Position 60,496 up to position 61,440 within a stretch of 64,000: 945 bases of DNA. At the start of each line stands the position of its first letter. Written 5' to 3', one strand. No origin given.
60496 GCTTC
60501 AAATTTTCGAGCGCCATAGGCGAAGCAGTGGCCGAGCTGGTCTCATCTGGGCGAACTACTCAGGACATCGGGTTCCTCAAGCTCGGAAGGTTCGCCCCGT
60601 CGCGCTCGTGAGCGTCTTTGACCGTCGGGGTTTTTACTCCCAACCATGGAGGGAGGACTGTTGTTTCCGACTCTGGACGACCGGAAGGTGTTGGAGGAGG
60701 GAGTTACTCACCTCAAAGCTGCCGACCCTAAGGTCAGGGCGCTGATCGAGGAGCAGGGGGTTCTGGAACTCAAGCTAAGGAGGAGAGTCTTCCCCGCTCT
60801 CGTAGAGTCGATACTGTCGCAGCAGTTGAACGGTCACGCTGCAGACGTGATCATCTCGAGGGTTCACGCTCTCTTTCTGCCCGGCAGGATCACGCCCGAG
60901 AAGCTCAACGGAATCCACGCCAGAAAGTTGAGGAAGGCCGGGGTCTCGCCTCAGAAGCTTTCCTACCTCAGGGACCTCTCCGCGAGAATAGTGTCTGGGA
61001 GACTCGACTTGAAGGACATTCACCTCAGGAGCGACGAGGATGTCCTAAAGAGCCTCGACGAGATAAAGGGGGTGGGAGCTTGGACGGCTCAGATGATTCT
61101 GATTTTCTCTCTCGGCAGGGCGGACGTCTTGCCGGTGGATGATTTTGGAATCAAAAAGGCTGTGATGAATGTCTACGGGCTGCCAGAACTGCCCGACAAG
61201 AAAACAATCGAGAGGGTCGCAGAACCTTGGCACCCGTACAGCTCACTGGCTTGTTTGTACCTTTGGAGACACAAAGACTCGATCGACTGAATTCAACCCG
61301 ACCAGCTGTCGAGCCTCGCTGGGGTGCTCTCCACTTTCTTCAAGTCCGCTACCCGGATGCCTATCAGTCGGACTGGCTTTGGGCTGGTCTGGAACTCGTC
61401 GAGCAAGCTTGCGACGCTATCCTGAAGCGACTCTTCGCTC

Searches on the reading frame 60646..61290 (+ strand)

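Call 46: search_protein_families(library=pfam, proteins=[window:60646-61290:+], max_evalue=0.001)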
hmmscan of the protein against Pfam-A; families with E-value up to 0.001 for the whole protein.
window:60646-61290:+ (214 aa): 1 family
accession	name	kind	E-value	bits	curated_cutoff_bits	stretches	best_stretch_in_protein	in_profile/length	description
PF00730.31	HhH-GPD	-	5.9e-14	52.8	26.2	1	53-196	1-107/108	HhH-GPD superfamily base excision DNA repair protein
